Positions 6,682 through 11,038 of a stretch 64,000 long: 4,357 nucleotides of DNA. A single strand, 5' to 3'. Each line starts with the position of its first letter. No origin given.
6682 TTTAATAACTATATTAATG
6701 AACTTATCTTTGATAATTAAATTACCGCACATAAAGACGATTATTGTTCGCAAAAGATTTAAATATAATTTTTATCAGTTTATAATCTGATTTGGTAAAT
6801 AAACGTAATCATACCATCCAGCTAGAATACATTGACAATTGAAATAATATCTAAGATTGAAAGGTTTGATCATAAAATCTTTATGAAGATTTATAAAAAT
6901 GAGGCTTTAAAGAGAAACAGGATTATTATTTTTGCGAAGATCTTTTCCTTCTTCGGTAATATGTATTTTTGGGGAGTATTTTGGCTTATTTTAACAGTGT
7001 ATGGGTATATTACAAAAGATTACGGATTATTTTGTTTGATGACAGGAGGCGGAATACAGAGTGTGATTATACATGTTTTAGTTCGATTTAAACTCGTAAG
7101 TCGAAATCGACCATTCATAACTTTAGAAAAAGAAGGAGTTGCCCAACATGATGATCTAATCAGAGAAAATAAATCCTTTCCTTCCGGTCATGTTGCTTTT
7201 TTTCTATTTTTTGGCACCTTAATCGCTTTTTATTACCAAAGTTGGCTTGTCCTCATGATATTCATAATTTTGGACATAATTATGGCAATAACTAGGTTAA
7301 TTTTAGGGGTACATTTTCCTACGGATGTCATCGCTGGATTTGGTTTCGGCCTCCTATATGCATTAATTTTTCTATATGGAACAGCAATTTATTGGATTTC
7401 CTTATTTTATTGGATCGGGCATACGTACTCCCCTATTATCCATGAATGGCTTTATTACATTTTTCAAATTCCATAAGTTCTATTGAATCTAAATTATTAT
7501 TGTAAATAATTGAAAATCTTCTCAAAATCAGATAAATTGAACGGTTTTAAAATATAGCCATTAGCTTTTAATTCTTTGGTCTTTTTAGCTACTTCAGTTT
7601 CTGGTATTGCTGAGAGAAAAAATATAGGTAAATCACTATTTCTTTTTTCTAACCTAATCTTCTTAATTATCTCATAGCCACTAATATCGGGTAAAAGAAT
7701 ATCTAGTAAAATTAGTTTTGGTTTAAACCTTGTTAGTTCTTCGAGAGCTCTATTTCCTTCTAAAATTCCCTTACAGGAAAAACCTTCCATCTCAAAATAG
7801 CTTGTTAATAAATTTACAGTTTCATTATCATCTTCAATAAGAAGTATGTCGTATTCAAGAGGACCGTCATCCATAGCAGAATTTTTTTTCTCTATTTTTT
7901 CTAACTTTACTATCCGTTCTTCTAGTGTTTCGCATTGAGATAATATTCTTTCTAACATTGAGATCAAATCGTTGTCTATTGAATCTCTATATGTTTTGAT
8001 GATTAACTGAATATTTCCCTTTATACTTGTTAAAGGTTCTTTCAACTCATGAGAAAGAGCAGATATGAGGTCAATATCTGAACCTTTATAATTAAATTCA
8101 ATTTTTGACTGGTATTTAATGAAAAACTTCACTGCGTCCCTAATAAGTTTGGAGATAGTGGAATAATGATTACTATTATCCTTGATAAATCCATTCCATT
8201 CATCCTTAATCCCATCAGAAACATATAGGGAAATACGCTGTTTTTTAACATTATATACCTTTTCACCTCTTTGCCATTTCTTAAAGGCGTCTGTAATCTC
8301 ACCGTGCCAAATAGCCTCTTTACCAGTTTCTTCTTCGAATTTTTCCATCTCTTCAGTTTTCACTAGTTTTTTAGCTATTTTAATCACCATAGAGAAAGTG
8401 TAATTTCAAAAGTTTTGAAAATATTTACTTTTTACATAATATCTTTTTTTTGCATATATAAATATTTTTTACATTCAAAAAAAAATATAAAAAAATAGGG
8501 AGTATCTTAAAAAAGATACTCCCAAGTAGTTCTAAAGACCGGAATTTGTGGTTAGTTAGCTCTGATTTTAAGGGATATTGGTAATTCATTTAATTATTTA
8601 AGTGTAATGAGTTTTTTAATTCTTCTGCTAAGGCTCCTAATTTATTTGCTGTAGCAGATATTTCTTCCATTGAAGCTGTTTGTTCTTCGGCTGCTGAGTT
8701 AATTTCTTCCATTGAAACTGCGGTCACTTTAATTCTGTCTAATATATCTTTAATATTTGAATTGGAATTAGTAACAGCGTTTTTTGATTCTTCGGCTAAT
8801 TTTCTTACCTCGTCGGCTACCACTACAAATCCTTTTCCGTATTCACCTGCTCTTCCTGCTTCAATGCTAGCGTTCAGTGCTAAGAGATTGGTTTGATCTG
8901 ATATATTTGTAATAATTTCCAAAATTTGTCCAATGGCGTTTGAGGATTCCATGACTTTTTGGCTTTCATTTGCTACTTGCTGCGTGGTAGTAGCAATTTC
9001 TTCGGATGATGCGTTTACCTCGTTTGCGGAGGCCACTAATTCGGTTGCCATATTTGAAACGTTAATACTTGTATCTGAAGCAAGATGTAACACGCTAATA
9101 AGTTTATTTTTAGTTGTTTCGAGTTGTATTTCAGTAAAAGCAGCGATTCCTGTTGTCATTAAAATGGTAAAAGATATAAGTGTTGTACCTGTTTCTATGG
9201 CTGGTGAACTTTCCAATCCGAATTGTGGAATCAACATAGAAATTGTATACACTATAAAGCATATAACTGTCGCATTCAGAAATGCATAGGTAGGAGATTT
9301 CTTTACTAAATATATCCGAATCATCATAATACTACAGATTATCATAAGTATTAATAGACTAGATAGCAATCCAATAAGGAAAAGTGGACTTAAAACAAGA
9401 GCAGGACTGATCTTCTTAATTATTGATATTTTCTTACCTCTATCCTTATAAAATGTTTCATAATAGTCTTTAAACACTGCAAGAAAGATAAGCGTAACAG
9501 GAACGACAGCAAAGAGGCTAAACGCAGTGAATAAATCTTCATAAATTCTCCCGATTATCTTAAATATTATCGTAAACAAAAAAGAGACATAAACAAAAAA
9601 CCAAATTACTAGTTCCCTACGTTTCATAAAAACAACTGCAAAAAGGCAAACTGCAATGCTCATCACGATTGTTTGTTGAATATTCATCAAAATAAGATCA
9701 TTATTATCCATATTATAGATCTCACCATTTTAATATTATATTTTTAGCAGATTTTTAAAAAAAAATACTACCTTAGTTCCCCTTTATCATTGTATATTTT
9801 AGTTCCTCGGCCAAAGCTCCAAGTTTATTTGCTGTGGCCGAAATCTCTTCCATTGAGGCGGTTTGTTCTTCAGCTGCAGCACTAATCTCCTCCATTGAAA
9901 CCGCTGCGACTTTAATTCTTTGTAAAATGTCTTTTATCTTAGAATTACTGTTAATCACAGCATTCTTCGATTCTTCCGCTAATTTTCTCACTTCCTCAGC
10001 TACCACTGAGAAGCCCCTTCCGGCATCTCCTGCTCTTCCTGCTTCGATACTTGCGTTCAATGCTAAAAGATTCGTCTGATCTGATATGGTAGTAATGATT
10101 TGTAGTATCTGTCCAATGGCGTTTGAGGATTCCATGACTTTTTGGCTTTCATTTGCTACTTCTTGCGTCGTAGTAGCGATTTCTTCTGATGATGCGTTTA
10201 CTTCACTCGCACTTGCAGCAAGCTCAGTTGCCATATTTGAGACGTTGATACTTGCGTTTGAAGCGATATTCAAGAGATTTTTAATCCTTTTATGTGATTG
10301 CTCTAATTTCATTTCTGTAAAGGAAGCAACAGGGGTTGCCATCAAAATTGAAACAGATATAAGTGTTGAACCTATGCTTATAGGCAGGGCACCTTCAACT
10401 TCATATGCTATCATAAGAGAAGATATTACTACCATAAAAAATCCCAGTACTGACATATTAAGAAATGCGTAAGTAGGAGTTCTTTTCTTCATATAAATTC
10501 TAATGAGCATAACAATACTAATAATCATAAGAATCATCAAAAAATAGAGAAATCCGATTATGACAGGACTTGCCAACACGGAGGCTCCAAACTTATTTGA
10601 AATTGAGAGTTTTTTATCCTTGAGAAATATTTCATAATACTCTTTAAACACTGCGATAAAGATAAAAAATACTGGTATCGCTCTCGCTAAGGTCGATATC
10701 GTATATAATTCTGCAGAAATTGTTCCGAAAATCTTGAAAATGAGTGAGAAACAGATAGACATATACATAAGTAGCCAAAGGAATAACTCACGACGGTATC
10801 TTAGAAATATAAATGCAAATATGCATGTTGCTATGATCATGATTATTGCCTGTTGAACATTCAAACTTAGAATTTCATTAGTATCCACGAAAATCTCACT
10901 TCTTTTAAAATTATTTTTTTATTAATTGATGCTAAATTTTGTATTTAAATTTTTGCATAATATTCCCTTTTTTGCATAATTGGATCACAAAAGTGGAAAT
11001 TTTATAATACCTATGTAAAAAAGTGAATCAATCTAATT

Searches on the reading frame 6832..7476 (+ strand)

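Call 45: search_protein_families(library=pfam, proteins=[window:6832-7476:+], max_evalue=0.001)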
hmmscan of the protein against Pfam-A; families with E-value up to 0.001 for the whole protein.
window:6832-7476:+ (214 aa): 2 families
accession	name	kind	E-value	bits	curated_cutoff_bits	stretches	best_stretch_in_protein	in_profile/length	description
PF01569.27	PAP2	-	1.7e-17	63.8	27.2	1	75-182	11-123/130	PAP2 superfamily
PF14378.12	PAP2_3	-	7.5e-10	39.4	27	1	102-177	113-188/190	PAP2 superfamily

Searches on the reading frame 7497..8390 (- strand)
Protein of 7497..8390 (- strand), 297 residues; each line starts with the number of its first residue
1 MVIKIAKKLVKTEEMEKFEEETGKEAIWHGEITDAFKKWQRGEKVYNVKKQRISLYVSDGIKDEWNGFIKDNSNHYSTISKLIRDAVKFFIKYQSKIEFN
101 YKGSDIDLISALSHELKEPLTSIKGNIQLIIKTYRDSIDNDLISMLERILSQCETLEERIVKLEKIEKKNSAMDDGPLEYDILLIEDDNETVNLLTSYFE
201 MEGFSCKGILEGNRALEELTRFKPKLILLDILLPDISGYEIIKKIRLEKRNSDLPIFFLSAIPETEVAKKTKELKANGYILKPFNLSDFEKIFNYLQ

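Call 45: search_protein_families(library=pfam, proteins=[window:7497-8390:-], max_evalue=0.001)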
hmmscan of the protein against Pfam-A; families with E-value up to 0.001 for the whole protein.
window:7497-8390:- (297 aa): 2 families
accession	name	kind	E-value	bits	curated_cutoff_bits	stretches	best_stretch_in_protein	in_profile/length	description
PF00072.30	Response_reg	-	4.8e-21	75.4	30.2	1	182-291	1-108/111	Response regulator receiver domain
PF00512.31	HisKA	-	4e-08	33.6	26.9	1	107-167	4-64/66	His Kinase A (phospho-acceptor) domain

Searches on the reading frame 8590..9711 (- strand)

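Call 45: search_protein_families(library=pfam, proteins=[window:8590-9711:-], max_evalue=0.001)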
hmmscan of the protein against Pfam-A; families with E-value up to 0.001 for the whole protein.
window:8590-9711:- (373 aa): 1 family
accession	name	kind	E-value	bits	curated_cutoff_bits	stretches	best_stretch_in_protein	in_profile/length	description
PF00015.26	MCPsignal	-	2.3e-29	102.9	34.6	1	231-365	6-140/172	Methyl-accepting chemotaxis protein (MCP) signalling domain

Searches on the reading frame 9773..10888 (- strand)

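Call 45: search_protein_families(library=pfam, proteins=[window:9773-10888:-], max_evalue=0.001)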
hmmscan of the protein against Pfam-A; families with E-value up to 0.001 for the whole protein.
window:9773-10888:- (371 aa): 1 family
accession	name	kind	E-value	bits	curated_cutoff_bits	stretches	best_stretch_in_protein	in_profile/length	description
PF00015.26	MCPsignal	-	9.6e-30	104.1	34.6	1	242-321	19-98/172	Methyl-accepting chemotaxis protein (MCP) signalling domain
